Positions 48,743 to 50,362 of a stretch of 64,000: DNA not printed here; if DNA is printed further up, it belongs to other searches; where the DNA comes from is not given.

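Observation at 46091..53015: Seven-gene operon with a GshA-type ligase, two ATP-grasp ligases, an Ntn amidohydrolase and three esterases, directly upstream of superoxide dismutase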

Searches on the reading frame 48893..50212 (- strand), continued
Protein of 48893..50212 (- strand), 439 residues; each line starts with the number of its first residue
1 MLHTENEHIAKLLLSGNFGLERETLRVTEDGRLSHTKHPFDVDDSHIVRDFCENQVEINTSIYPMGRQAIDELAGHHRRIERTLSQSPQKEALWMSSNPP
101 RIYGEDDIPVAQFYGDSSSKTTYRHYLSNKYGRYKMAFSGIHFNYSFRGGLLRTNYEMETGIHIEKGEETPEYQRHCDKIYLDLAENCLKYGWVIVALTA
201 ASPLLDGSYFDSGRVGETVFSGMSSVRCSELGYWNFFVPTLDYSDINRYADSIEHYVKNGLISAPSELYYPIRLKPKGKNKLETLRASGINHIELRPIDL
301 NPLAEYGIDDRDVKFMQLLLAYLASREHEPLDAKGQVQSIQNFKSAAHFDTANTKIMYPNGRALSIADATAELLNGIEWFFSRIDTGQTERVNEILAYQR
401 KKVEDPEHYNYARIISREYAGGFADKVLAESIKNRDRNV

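Call 20: find_related_loci(query=A1, collection=genome_contigs, flank=10000)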
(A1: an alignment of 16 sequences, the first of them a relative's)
Query A1 (439 aa) in genome_contigs; peptide patterns used: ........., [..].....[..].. (x = any residue, [..] = any of these).
600 stretches matched a pattern (row limit reached: there are more); 588 encode a relative of the query (tblastn E <= 1e-3); the best 80 are kept; 80 distinct loci.
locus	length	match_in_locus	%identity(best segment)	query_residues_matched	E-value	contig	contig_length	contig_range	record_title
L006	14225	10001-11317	86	1-439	0e+0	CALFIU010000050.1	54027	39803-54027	MAG TPA_asm: uncultured Bacteroidales bacterium isolate ERR1278074_bin.74_CONCOCT_v1.1_MAG genome assembly, contig: ERZ8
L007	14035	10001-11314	72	1-439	0e+0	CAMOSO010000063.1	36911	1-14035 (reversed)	MAG: uncultured Bacteroidales bacterium isolate SRR873609_bin.80_metaWRAP_v1.3_MAG genome assembly, contig: ERZ1756109_3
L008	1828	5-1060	70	88-439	0e+0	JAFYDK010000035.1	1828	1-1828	MAG: Bacteroidales bacterium isolate RGIG6989 Sheep_Rumen.Co__c883869, whole genome shotgun sequence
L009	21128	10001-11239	59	1-415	3e-163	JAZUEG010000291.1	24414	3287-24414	MAG: Bacteroidales bacterium isolate T1900045300_TH20190070.MAGScoT_cleanbin_000039 SGB_6140_k141_1986352, whole genome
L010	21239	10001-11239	59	1-415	1e-161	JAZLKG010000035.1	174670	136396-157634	MAG: Bacteroidales bacterium isolate T1900044960_TA20190018.MAGScoT_cleanbin_000010 SGB_3926_k141_1339018, whole genome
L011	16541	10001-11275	56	1-428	1e-156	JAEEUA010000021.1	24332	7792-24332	MAG: Bacteroidales bacterium isolate Tb.RUG.418 NODE_7299_length_24332_cov_2.296509, whole genome shotgun sequence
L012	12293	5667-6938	53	1-428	1e-155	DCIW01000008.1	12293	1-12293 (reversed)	MAG TPA_asm: Prevotellaceae bacterium UBA1716 UBA1716_contig_29069, whole genome shotgun sequence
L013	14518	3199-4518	51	1-436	1e-150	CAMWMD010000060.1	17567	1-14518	MAG TPA_asm: uncultured Porphyromonadaceae bacterium isolate SRR14411335_bin.2_metawrap_v1.3_MAG genome assembly, contig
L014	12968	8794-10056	53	1-426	2e-149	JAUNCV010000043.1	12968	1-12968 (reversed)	MAG: Bacteroidales bacterium isolate S22M_St_48 NODE_2661_length_12968_cov_5.450321, whole genome shotgun sequence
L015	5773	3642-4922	54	1-424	1e-149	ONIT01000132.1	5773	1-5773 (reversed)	uncultured proteobacterium isolate RUG347 genome assembly, contig: scaffold_10392, whole genome shotgun sequence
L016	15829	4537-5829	54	1-428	5e-148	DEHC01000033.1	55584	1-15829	MAG TPA_asm: Gammaproteobacteria bacterium UBA2810 UBA2810_contig_509, whole genome shotgun sequence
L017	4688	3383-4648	51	1-437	7e-148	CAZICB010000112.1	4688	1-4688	MAG TPA_asm: uncultured Lachnospiraceae bacterium isolate SRP222994_co1_131 genome assembly, contig: NODE_35028_length_4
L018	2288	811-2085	54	1-428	3e-155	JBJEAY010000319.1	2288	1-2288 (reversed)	MAG: Prevotella sp. isolate FUKU07_bin.024 NODE_20252_length_2288_cov_6.429915, whole genome shotgun sequence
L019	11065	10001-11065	60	1-356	9e-144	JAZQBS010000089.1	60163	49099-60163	MAG: Bacteroidales bacterium isolate T1900044640_TS20190106.MAGScoT_cleanbin_000017 SGB_1238_k141_1512314, whole genome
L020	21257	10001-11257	51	1-435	2e-143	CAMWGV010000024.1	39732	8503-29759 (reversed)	MAG TPA_asm: uncultured Lachnospiraceae bacterium isolate SRR14411358_bin.1_metawrap_v1.3_MAG genome assembly, contig: N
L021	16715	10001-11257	51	1-435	5e-143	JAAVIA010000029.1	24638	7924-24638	MAG: Lachnospiraceae bacterium isolate Mgla_MAG_2-bin_10 c_000000020901, whole genome shotgun sequence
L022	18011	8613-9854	50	1-429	6e-142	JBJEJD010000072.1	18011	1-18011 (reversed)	MAG: Coprococcus sp. isolate PUUB41_bin.030 NODE_2018_length_18011_cov_8.841223, whole genome shotgun sequence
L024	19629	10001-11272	50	1-438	3e-141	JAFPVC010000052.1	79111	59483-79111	MAG: Prevotella sp. isolate RGIG1502 Goat_Abomasum-2__c496102, whole genome shotgun sequence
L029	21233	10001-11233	51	1-426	3e-140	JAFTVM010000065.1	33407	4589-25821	MAG: Oscillospiraceae bacterium isolate RGIG4187 Roe_deer_Colon-3__c146989, whole genome shotgun sequence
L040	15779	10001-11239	51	1-428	2e-138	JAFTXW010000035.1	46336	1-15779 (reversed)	MAG: Oscillospiraceae bacterium isolate RGIG4249 Roe_deer_Colon-5__c63473, whole genome shotgun sequence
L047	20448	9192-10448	49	1-435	7e-138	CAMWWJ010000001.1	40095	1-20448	MAG TPA_asm: uncultured Lachnospiraceae bacterium isolate SRR14411331_bin.4_metawrap_v1.3_MAG genome assembly, contig: N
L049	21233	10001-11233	50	1-426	1e-137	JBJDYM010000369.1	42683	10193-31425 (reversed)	MAG: Faecousia sp. isolate EHIM01_bin.002 NODE_69_length_42683_cov_26.547199, whole genome shotgun sequence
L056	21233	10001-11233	51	1-426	2e-136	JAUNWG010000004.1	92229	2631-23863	MAG: Eubacteriales bacterium isolate S8M_St_43 NODE_42_length_92229_cov_11.549266, whole genome shotgun sequence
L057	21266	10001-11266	49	1-438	9e-137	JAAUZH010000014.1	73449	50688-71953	MAG: Lachnospiraceae bacterium isolate Mgla_MAG_0-bin_6 c_000000022712, whole genome shotgun sequence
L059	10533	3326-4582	49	1-435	2e-136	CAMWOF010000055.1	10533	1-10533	MAG TPA_asm: uncultured Clostridiaceae bacterium isolate SRR14411311_bin.1_metawrap_v1.3_MAG genome assembly, contig: NO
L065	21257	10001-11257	49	1-435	3e-136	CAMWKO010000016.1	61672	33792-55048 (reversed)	MAG TPA_asm: uncultured Clostridia bacterium isolate SRR14411336_bin.8_metawrap_v1.3_MAG genome assembly, contig: NODE.1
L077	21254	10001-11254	48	1-429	3e-135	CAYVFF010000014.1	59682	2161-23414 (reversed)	MAG TPA_asm: uncultured Eubacterium sp. isolate SRP314395_co1_94 genome assembly, contig: NODE_295_length_59682_cov_74.2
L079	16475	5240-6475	48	2-428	4e-135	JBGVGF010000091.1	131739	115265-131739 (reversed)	MAG: Faecalimonas sp. isolate fecal_MAG_373 fecal_MAG_373_contig_0093, whole genome shotgun sequence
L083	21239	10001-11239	49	1-428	3e-134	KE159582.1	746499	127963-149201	Lachnospiraceae bacterium 3-1 genomic scaffold acPFp-supercont1.2, whole genome shotgun sequence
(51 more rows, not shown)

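Call 23: search_protein_families(library=pfam, proteins=[L047:6836-7999:+, L022:11097-11924:+, L079:710-1645:+, L049:13264-14451:+, L020:5861-6769:+, L029:2886-3314:+, L056:8599-9978:+, L029:3371-4135:-, L057:18888-19556:+, L077:17865-18692:+], max_evalue=0.001)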
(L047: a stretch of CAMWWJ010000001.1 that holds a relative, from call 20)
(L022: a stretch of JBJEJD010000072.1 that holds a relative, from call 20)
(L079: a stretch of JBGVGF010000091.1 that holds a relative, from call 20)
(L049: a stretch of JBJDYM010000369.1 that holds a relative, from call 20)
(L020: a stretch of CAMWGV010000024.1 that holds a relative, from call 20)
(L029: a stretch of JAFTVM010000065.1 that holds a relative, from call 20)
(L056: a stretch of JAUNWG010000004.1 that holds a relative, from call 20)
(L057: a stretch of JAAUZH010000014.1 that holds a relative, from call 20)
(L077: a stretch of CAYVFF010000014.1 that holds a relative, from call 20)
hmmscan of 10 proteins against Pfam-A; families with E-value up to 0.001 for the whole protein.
L047:6836-7999:+ (388 aa): 6 families
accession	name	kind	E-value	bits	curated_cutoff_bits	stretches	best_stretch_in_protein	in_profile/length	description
PF01053.26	Cys_Met_Meta_PP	-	1.1e-144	482.2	27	1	7-379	2-380/381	Cys/Met metabolism PLP-dependent enzyme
PF00266.25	Aminotran_5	-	1.9e-06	27.6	21.5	1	79-201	76-204/371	Aminotransferase class-V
PF00155.27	Aminotran_1_2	-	2e-06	27.7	19.7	1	72-181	68-193/361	Aminotransferase class I and II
PF01041.23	DegT_DnrJ_EryC1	-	3e-06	27.2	19.8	1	54-173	24-145/360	DegT/DnrJ/EryC1/StrS aminotransferase family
PF06838.17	Met_gamma_lyase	-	8.7e-06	25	24.2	1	39-220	43-245/405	Methionine gamma-lyase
PF02347.22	GDC-P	-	0.00012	21.5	26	1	81-198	142-258/429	Glycine cleavage system P-protein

L022:11097-11924:+ (276 aa): 3 families
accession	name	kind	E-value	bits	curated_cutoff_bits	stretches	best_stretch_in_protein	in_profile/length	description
PF09383.16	NIL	-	1.7e-19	69.9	24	1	198-269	2-73/73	NIL domain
PF00005.33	ABC_tran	-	1.3e-18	68.4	25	1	5-98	53-137/137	ABC transporter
PF02463.25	SMC_N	-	9.5e-06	25.6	40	1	48-142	116-211/220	RecF/RecN/SMC N terminal domain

L079:710-1645:+ (312 aa): 1 family
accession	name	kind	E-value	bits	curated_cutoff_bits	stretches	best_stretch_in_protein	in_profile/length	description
PF00291.31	PALP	-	3.6e-75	253.5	35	1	11-298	4-295/295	Pyridoxal-phosphate dependent enzyme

L049:13264-14451:+ (396 aa): 1 family
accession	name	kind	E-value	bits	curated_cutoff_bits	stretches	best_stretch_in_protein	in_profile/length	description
PF00155.27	Aminotran_1_2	-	5.8e-42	144.6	19.7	1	34-387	3-361/361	Aminotransferase class I and II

L020:5861-6769:+ (303 aa): 2 families
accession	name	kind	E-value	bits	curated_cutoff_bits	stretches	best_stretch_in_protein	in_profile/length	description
PF00126.33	HTH_1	-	1.4e-13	51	26.6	1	4-62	2-60/60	Bacterial regulatory helix-turn-helix protein, lysR family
PF03466.25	LysR_substrate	-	6.1e-12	45.8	28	1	118-284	35-194/209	LysR substrate binding domain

L029:2886-3314:+ (143 aa): 1 family
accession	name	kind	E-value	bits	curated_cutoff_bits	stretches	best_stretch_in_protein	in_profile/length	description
PF02082.26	Rrf2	-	1.9e-37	128.8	30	1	3-133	1-131/132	Iron-dependent Transcriptional regulator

L056:8599-9978:+ (460 aa): 0 families

L029:3371-4135:- (255 aa): 1 family
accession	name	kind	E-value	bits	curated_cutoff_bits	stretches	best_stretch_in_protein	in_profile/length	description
PF00899.27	ThiF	-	2.4e-42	145.2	28.1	1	8-251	4-205/238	ThiF family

L057:18888-19556:+ (223 aa): 2 families
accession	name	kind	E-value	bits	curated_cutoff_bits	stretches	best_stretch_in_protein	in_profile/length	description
PF00072.30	Response_reg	-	4.9e-27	94.7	30.2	1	4-112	1-110/111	Response regulator receiver domain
PF00486.34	Trans_reg_C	-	2e-25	89.1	26.2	1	147-219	1-77/77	Transcriptional regulatory protein, C terminal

L077:17865-18692:+ (276 aa): 1 family
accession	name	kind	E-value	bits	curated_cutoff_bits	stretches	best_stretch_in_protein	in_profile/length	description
PF03180.19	Lipoprotein_9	-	2e-89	299.2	27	1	40-276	1-236/236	NlpA lipoprotein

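Call 33: search_protein_families(library=pfam, proteins=[L040:13260-13931:+, L059:7211-8080:+, L083:16232-16648:+, L083:16666-17511:+, L065:12497-13285:+, L021:12131-13207:+, L077:7694-8782:+, L029:14448-15377:+, L083:18545-20020:+, L047:17011-18306:+], max_evalue=0.001)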
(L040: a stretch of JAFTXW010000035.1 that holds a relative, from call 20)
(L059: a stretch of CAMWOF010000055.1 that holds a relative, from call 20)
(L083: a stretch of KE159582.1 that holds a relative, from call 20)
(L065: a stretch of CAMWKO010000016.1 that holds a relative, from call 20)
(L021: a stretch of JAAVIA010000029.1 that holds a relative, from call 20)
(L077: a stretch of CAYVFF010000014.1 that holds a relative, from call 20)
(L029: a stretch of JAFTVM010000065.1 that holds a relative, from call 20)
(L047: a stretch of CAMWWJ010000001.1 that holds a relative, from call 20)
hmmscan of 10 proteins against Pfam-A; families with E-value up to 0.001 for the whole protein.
L040:13260-13931:+ (224 aa): 1 family
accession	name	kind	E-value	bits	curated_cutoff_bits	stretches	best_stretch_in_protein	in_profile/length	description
PF00528.27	BPD_transp_1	-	3.7e-16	59.8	26.4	1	40-223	1-182/184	Binding-protein-dependent transport system inner membrane component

L059:7211-8080:+ (290 aa): 1 family
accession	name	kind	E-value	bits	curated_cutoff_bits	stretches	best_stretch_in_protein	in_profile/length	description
PF04055.27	Radical_SAM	-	1e-18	68.5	29.5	1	28-208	2-165/166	Radical SAM superfamily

L083:16232-16648:+ (139 aa): 1 family
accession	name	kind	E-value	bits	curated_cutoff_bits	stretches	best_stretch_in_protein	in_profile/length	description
PF02579.22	Nitro_FeMo-Co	-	8e-21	74.6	26.3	1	36-130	2-93/94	Dinitrogenase iron-molybdenum cofactor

L083:16666-17511:+ (282 aa): 8 families
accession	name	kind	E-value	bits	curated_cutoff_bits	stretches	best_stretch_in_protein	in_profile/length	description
PF00142.24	Fer4_NifH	-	7.8e-130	432.6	25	1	5-274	1-271/271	4Fe-4S iron sulfur cluster binding proteins, NifH/frxC family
PF01656.29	CbiA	-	1.3e-12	48.2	25.4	1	8-227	3-125/125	CobQ/CobB/MinD/ParA nucleotide binding domain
PF13614.12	AAA_31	-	2.1e-09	38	27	1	7-62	4-62/177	AAA domain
PF10609.15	ParA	-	8.8e-09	35.6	27.1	1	10-52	10-52/246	NUBPL iron-transfer P-loop NTPase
PF03308.22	MeaB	-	7.5e-06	25.6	23.1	1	6-47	35-76/273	Methylmalonyl Co-A mutase-associated GTPase MeaB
PF02374.21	ArsA_ATPase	-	2e-05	24.4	24.3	1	5-42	2-39/305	Anion-transporting ATPase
PF13401.12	AAA_22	-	0.00033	21.4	27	0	7-64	8-64/130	AAA domain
PF06564.18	CBP_BcsQ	-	0.00035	20.6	21.3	0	194-245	180-231/234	Cellulose biosynthesis protein BcsQ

L065:12497-13285:+ (263 aa): 5 families
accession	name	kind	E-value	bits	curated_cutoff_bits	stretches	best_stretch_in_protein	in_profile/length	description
PF13561.12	adh_short_C2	-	8.8e-63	212.5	27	1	30-259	6-233/236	Enoyl-(Acyl carrier protein) reductase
PF00106.31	adh_short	-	1e-60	205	26.6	1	21-214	1-192/195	short chain dehydrogenase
PF08659.16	KR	-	1.9e-14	54.4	22.6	1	24-198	4-172/180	KR domain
PF23441.1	SDR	-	2.2e-13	50.7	27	1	22-260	9-254/258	SDR-like rossmann domain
PF01370.27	Epimerase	-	0.00031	20.7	20.9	1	24-168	2-124/240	NAD dependent epimerase/dehydratase family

L021:12131-13207:+ (359 aa): 7 families
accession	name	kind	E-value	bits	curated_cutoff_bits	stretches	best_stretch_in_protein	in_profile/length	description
PF03054.22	tRNA_Me_trans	-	3.1e-77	259.2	20.6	1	5-206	1-201/202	tRNA methyl transferase HUP domain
PF20259.3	tRNA_Me_trans_M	-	4.7e-19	68.2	27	1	221-276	9-66/66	tRNA methyl transferase PRC-barrel domain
PF20258.4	tRNA_Me_trans_C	-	1.2e-14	54.8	20.6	1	283-358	2-77/77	Aminomethyltransferase beta-barrel domain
PF02540.23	NAD_synthase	-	3.8e-07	29.9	21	1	3-48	17-64/242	NAD synthase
PF00764.25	Arginosuc_synth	-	1.2e-05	25.8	27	1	7-62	2-61/162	Arginosuccinate synthase N-terminal HUP domain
PF06508.19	QueC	-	2.1e-05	24.6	22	1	7-46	2-41/210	Queuosine biosynthesis protein QueC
PF02568.20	ThiI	-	3.4e-05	24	20.5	1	6-45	5-46/197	Thiamine biosynthesis protein (ThiI)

L077:7694-8782:+ (363 aa): 2 families
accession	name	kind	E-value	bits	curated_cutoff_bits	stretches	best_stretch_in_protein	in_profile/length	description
PF00899.27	ThiF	-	1.5e-81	273.5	28.1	1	104-339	1-237/238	ThiF family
PF00581.25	Rhodanese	-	8e-11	42.7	22.2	1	10-89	6-100/102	Rhodanese-like domain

L029:14448-15377:+ (310 aa): 2 families
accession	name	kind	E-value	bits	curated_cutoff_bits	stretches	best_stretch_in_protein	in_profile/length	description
PF00497.25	SBP_bac_3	-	2.9e-29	101.9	26.4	1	74-278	1-119/132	Bacterial extracellular solute-binding proteins, family 3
PF10613.14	Lig_chan-Glu_bd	-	1.6e-06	28.7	30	1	124-163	71-110/115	Ligated ion channel L-glutamate- and glycine-binding site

L083:18545-20020:+ (492 aa): 1 family
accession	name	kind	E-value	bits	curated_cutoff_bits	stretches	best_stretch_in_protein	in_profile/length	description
PF00148.24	Oxidored_nitro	-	4.3e-72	243.6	28.6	1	54-452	3-398/399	Nitrogenase component 1 type Oxidoreductase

L047:17011-18306:+ (432 aa): 1 family
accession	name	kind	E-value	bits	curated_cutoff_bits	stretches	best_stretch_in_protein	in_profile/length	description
PF00148.24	Oxidored_nitro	-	2.7e-72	244.3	28.6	1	13-426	3-397/399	Nitrogenase component 1 type Oxidoreductase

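Call 34: search_protein_families(library=ncbifam, proteins=[L056:8599-9978:+, L047:6836-7999:+, L049:13264-14451:+, L079:710-1645:+, L029:2886-3314:+], max_evalue=0.001)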
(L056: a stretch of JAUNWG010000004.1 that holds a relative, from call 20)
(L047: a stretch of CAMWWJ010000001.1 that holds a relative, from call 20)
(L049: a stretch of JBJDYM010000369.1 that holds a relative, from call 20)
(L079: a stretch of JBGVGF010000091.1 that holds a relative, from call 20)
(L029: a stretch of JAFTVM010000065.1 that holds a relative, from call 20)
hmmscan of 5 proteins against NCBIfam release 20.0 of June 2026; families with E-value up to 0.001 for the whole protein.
L056:8599-9978:+ (460 aa): 0 families

L047:6836-7999:+ (388 aa): 63 families (the best 25 are shown)
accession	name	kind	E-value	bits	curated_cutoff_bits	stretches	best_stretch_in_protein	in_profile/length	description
NF005810.0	PRK07671.1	equivalog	1.3e-139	465.4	594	1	18-377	14-374/377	bifunctional cystathionine gamma-lyase/homocysteine desulfhydrase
NF004821.0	PRK06176.1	equivalog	6e-134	446.6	642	1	20-381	16-378/380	cystathionine gamma-synthase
NF006095.0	PRK08247.1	equivalog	1.8e-132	441.6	585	1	20-383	19-367/369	methionine biosynthesis PLP-dependent protein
NF005976.0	PRK08064.1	equivalog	1.9e-125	418.9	627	1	5-384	7-385/390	cystathionine beta-lyase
NF005871.0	PRK07811.1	equivalog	1.5e-124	415.5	513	1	3-380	11-387/389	cystathionine gamma-synthase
TIGR02080.1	O_succ_thio_ly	equivalog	7.6e-118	393.5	504.55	1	20-381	17-381/382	cystathionine gamma-synthase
TIGR01329.1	cysta_beta_ly_E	equivalog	5.1e-114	380.9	487.5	1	18-381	11-380/383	cystathionine beta-lyase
NF005577.0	PRK07269.1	equivalog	1.6e-111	373.1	620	1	22-377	22-360/364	cystathionine gamma-synthase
TIGR01328.1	met_gam_lyase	equivalog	2.3e-111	372.4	549.7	1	4-377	3-386/391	methionine gamma-lyase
NF043007.1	CysBLyMetC_Staph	equivalog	2.1e-107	359.3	700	1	18-382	15-375/378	cystathionine beta-lyase MetC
NF005263.0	PRK06767.1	equivalog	3.5e-102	342.3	617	1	5-382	6-386/392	methionine gamma-lyase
NF006003.0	PRK08133.1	equivalog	6e-102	341.3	522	1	13-377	25-392/396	O-succinylhomoserine sulfhydrylase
NF006347.0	PRK08574.1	equivalog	1.9e-101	339.6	477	1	18-380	13-383/385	cystathionine gamma-synthase family protein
TIGR01325.1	O_suc_HS_sulf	equivalog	2.2e-101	339.2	510.05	1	13-376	13-377/380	O-succinylhomoserine sulfhydrylase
NF004876.0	PRK06234.1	subfamily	4.5e-101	338.8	666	1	4-378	8-394/400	methionine gamma-lyase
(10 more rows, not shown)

L049:13264-14451:+ (396 aa): 67 families (the best 25 are shown)
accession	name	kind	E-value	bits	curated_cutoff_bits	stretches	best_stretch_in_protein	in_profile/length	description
TIGR04350.1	C_S_lyase_PatB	subfamily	3.4e-141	470.6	340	1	8-391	1-383/384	PatB family C-S lyase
NF004770.0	PRK06108.1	subfamily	1e-41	143.1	422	1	32-391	36-392/396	pyridoxal phosphate-dependent aminotransferase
NF041364.1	GntC_guanitoxin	equivalog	2.3e-40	138.6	415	1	40-389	6-355/356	guanitoxin biosynthesis PLP-dependent (S)-gamma-hydroxy-L-arginine cyclodehydratase GntC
NF006569.0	PRK09082.1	subfamily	2.3e-30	106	420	1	43-388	41-384/386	methionine aminotransferase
NF006514.0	PRK08960.1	equivalog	1e-29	103.6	554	1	32-390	32-384/388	pyridoxal phosphate-dependent aminotransferase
NF005855.0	PRK07777.1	equivalog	2.2e-29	103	553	1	46-336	42-329/391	pyridoxal phosphate-dependent aminotransferase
NF005744.0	PRK07568.1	subfamily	2.7e-29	102.2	389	1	33-329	31-322/398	pyridoxal phosphate-dependent aminotransferase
NF005601.0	PRK07337.1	equivalog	3.8e-29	102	496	1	32-389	35-390/394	pyridoxal phosphate-dependent aminotransferase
NF052290.2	MocR_like_YczR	exception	7.4e-29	100.8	487.4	1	74-390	148-457/458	MocR-like transcription factor YczR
NF005816.0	PRK07682.1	equivalog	8.1e-29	100.4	620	1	33-389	30-381/390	aminotransferase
NF006230.0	PRK08363.1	equivalog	4.1e-28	98.3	534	1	42-389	43-390/398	alanine aminotransferase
NF005732.0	PRK07550.1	equivalog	7e-28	97.7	366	1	57-389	60-386/389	aminotransferase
NF004975.0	PRK06348.1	equivalog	9.7e-28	97.2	549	1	22-389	19-381/384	pyridoxal phosphate-dependent aminotransferase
NF041091.1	asp_aminotase_Arch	equivalog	3.5e-27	95.2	550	1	32-388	27-372/376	aspartate aminotransferase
NF006229.0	PRK08361.1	equivalog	2.7e-26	92.5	624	1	32-392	33-389/391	aspartate aminotransferase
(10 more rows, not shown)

L079:710-1645:+ (312 aa): 36 families (the best 25 are shown)
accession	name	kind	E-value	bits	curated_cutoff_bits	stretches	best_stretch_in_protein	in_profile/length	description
TIGR01139.1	cysK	equivalog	6.9e-133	442.5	350.95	1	10-309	3-298/298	cysteine synthase A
TIGR01136.1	cysKM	subfamily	1.6e-128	428.3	344.15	1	10-309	3-299/299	cysteine synthase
NF007989.0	PRK10717.1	equivalog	4e-101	338.4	387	1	2-308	2-317/334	cysteine synthase A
TIGR01137.1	cysta_beta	equivalog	7.6e-99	331.4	510.25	1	7-306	4-308/457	cystathionine beta-synthase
TIGR01138.1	cysM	equivalog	6.3e-89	298.3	394.2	1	10-309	4-290/290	cysteine synthase B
NF008735.0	PRK11761.1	equivalog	1.7e-87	293.4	413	1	9-310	7-295/296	cysteine synthase CysM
TIGR03945.1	PLP_SbnA_fam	equivalog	1e-70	238.3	349.95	1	10-306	3-297/304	2,3-diaminopropionate biosynthesis protein SbnA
NF053679.1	CysteaSynCapA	equivalog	7.5e-69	232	600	1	3-305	5-316/329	cysteate synthase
NF052478.1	CystDsulMYC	equivalog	1.5e-20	73.8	600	1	30-306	35-323/354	L-cysteine desulfhydrase Cds1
NF006094.0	PRK08246.1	subfamily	6e-19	68.6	331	1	10-218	19-210/310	serine/threonine dehydratase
NF005292.0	PRK06815.1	equivalog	3.2e-18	65.8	371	1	15-217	22-213/320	threonine/serine dehydratase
TIGR01127.1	ilvA_1Cterm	equivalog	3.1e-16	59.3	378.75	1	27-296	10-281/380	threonine ammonia-lyase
NF006390.0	PRK08639.1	equivalog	5.2e-16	58.6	421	1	11-216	22-220/418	threonine ammonia-lyase IlvA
TIGR01124.1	ilvA_2Cterm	equivalog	1.4e-15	56.9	411.3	1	11-224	14-217/499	threonine ammonia-lyase, biosynthetic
NF006674.0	PRK09224.1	subfamily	7.6e-15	54.6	577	1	15-223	26-224/508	threonine ammonia-lyase IlvA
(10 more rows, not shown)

L029:2886-3314:+ (143 aa): 8 families
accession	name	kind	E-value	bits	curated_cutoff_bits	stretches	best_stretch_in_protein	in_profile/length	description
TIGR00738.1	rrf2_super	superfamily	5.1e-38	130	73.3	1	1-133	1-132/132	Rrf2 family transcriptional regulator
TIGR02010.1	IscR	equivalog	1e-35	122.5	207.55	1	1-136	1-134/135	Fe-S cluster assembly transcriptional regulator IscR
NF047409.1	Cys_reg_CymR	equivalog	2.4e-30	105.5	195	1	1-137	1-129/139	cysteine metabolism transcriptional regulator CymR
NF008110.0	PRK10857.1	equivalog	7.8e-25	87.5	275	1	1-138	1-136/164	Fe-S cluster assembly transcriptional regulator IscR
NF008886.0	PRK11920.1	equivalog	8.2e-18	64.5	193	1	3-133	3-132/153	iron-responsive transcriptional regulator RirA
TIGR02944.1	suf_reg_Xantho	equivalog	5.5e-16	59.1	110.65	1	3-131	4-130/130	SUF system Fe-S cluster assembly regulator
NF008240.0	PRK11014.1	equivalog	7.2e-12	45.5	182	1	7-134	7-130/141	nitric oxide-sensing transcriptional repressor NsrR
NF041852.1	trans_reg_HypR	equivalog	2.3e-05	24.4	180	1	10-81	8-78/139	redox-sensitive transcriptional regulator HypR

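Call 50: search_protein_families(library=ncbifam, proteins=[L005:19695-20414:+], max_evalue=0.00001)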
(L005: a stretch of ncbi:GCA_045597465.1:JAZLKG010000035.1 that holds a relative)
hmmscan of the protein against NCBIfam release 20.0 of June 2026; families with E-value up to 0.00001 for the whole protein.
L005:19695-20414:+ (239 aa): 0 families
